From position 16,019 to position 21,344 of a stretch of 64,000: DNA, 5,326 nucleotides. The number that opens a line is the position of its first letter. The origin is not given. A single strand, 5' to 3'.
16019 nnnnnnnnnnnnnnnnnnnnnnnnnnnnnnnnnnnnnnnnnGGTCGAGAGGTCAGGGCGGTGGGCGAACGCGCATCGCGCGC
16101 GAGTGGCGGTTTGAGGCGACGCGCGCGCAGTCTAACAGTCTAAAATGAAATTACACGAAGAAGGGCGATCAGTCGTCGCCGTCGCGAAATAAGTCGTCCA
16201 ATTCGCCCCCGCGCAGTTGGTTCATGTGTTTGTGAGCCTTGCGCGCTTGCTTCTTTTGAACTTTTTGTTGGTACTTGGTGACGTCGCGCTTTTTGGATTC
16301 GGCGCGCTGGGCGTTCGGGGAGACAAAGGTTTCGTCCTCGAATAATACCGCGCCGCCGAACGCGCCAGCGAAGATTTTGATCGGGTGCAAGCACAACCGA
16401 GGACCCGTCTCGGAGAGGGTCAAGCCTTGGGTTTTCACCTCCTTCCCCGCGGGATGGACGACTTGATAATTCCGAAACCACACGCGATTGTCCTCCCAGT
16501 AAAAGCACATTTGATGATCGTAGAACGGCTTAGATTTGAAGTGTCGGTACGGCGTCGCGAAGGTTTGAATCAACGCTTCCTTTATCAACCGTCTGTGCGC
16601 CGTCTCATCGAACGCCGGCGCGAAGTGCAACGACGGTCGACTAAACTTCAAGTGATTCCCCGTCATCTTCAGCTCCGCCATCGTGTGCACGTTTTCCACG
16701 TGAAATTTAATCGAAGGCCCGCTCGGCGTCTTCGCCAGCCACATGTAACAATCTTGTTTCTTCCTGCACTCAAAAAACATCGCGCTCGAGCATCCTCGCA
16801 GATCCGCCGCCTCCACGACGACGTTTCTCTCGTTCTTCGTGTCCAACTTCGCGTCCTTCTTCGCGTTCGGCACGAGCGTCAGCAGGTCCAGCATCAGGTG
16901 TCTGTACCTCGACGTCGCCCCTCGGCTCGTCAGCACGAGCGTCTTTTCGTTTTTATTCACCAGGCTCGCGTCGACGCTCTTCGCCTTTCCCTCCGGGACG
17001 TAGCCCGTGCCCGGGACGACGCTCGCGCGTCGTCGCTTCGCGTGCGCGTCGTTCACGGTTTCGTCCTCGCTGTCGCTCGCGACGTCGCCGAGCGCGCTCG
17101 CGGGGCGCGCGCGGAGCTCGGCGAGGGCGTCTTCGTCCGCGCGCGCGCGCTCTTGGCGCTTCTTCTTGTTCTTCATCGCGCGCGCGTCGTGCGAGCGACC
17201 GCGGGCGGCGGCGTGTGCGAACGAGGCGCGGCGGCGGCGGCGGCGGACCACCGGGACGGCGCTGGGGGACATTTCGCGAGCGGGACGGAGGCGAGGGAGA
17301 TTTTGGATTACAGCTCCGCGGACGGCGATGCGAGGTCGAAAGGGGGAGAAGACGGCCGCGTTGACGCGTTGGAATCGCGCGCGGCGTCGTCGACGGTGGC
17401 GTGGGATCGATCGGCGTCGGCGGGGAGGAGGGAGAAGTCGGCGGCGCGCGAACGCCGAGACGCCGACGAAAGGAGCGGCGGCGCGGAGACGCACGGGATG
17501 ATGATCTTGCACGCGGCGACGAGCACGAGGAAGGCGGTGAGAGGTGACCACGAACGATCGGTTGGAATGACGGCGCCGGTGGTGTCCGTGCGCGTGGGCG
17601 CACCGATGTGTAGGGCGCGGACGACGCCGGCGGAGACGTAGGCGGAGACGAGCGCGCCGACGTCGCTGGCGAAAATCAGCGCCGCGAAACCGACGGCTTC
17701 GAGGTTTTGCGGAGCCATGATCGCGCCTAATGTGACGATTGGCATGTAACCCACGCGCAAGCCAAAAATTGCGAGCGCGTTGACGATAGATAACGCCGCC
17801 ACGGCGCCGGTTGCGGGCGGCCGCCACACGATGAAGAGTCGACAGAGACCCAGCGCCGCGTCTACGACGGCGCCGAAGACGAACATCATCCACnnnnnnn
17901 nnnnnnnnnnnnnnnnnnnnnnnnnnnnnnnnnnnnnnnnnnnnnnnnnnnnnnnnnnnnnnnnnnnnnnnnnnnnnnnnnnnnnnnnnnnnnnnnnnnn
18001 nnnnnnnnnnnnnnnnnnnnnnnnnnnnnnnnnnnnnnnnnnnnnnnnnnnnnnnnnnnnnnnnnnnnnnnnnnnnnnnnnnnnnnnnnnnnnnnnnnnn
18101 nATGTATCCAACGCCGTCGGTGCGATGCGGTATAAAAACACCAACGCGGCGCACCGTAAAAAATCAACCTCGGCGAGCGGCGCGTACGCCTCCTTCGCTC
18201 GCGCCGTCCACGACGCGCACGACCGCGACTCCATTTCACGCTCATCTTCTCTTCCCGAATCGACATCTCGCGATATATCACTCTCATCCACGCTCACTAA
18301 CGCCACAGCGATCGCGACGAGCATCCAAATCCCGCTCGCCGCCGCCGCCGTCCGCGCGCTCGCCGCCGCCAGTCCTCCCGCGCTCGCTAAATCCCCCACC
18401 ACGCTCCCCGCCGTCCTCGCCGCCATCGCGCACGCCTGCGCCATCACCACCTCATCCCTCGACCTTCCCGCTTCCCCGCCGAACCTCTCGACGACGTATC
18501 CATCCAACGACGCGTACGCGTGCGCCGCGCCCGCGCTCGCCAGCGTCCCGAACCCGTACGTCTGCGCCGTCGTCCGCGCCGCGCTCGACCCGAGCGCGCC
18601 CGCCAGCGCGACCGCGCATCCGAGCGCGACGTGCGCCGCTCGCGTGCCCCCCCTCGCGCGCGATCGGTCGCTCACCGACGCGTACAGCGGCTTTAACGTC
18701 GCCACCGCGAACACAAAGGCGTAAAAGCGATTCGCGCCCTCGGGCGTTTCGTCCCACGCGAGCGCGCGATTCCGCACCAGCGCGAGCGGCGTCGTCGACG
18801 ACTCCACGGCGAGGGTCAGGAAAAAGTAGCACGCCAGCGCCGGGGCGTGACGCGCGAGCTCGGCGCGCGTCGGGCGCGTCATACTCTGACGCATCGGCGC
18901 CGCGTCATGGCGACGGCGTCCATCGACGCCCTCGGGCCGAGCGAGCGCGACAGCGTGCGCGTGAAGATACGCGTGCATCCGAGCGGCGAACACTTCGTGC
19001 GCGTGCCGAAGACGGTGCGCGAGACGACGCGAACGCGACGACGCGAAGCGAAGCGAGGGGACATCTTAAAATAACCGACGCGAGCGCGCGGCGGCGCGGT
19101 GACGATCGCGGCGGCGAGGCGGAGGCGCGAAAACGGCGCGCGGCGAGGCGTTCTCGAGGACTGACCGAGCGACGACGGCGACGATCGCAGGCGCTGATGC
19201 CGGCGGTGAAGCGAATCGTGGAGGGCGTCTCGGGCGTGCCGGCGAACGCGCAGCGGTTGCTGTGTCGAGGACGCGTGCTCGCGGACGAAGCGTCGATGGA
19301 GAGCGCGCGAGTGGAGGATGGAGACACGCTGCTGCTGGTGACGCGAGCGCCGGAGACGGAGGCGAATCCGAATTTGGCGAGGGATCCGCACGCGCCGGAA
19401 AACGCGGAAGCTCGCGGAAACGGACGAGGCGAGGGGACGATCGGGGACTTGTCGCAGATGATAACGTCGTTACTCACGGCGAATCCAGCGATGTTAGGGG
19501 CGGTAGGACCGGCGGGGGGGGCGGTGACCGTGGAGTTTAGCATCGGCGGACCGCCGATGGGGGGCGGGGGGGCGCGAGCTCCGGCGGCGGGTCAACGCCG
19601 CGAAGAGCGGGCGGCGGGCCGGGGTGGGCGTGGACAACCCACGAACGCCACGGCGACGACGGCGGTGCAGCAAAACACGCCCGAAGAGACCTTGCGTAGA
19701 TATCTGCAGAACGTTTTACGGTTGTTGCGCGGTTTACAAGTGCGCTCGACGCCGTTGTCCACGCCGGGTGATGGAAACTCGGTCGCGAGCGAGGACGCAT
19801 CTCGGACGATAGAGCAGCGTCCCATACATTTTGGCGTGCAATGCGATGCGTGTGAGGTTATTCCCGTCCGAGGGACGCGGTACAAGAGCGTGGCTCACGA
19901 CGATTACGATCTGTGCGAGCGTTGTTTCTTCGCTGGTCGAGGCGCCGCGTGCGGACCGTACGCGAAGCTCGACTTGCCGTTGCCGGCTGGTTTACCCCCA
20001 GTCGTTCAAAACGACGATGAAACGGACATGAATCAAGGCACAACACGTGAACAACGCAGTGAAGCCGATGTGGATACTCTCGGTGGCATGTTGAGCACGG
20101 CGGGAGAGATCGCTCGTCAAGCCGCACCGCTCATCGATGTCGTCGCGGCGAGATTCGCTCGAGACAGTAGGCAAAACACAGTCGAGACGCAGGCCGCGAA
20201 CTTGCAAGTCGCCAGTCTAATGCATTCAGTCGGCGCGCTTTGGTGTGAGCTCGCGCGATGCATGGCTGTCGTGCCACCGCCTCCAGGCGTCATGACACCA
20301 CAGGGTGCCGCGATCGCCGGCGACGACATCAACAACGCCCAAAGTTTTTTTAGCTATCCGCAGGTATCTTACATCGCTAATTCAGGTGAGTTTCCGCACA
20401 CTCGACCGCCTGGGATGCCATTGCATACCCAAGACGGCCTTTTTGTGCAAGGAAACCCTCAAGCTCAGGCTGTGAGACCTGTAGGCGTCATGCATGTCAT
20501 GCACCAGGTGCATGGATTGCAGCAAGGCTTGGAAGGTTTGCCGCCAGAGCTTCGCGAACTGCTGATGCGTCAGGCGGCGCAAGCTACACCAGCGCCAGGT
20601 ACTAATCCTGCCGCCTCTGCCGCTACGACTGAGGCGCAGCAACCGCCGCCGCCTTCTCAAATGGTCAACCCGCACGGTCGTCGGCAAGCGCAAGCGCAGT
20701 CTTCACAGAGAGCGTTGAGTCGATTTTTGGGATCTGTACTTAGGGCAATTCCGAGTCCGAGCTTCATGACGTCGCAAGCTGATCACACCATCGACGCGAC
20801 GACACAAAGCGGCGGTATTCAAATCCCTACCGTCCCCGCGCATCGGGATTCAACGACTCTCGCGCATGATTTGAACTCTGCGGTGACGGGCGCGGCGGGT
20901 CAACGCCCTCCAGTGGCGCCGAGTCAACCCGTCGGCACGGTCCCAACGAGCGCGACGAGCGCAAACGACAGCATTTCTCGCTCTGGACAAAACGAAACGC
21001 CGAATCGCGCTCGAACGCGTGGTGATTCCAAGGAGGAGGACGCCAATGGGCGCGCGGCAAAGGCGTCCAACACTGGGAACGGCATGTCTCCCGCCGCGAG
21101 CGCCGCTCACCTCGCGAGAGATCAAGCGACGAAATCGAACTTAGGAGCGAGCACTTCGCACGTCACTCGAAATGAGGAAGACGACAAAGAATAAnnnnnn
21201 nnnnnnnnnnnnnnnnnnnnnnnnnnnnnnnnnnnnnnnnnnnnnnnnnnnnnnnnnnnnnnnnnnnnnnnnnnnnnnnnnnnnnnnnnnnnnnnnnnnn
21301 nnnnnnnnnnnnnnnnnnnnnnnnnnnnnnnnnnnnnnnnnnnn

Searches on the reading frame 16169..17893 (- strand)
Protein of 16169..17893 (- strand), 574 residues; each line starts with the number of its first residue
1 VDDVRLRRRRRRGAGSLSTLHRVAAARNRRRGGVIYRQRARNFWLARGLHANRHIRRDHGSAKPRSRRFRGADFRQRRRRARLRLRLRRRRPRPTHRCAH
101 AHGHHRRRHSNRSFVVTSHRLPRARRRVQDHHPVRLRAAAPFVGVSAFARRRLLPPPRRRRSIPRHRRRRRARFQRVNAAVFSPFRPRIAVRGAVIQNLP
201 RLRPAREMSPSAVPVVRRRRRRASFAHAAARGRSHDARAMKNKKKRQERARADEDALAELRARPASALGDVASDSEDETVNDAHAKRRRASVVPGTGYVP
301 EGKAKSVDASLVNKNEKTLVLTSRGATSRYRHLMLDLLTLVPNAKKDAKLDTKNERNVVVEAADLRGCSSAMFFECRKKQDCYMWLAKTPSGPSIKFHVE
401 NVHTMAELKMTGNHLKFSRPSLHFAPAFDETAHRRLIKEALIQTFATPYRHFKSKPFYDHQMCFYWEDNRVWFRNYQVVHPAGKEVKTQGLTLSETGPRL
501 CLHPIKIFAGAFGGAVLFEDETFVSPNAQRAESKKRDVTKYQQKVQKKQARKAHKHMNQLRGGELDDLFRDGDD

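Call 35: search_protein_families(library=pfam, proteins=[window:16169-17893:-], max_evalue=0.00001)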
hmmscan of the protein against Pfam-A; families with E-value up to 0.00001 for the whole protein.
window:16169-17893:- (574 aa): 1 family
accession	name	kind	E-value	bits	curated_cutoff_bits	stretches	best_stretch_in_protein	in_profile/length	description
PF04427.23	Brix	-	7.4e-39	134.2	28.2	1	323-506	1-193/193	Brix domain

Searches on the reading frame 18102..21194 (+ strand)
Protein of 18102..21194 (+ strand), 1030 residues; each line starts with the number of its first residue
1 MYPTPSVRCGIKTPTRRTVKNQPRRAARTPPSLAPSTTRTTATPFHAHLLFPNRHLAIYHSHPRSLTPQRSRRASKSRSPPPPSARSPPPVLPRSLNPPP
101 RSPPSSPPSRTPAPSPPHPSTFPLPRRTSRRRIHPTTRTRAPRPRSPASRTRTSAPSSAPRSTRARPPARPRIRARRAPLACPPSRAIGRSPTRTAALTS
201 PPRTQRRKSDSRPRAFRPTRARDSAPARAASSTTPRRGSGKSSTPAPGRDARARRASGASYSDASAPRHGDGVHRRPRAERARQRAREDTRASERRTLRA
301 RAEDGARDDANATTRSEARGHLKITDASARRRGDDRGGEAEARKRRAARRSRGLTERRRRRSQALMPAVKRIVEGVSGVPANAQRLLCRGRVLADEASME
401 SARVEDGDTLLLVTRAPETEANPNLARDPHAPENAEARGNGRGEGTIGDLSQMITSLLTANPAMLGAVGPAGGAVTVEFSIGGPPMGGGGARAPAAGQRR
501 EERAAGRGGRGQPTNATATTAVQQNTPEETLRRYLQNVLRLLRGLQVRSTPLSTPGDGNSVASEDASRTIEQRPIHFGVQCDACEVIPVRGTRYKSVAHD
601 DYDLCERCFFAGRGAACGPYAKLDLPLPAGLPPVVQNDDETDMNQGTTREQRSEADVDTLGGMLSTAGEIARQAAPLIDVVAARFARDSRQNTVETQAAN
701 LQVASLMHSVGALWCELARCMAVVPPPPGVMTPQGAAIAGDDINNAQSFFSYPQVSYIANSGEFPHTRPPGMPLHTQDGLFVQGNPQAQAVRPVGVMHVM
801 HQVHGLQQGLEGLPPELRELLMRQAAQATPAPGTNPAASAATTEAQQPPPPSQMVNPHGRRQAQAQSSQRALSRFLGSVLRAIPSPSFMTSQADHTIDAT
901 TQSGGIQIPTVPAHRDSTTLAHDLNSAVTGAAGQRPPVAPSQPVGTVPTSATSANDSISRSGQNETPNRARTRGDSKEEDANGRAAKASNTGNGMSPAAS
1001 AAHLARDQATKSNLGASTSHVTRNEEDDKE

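Call 34: search_protein_families(library=pfam, proteins=[window:18102-21194:+], max_evalue=0.00001)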
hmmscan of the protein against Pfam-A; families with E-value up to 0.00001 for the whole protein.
window:18102-21194:+ (1030 aa): 2 families
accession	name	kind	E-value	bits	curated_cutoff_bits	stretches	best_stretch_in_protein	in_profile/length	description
PF00569.23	ZZ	-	8.7e-12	45.1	21.4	1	575-611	1-37/45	Zinc finger, ZZ type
PF00240.29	ubiquitin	-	1.2e-06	28.6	25.4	1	369-416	24-71/72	Ubiquitin family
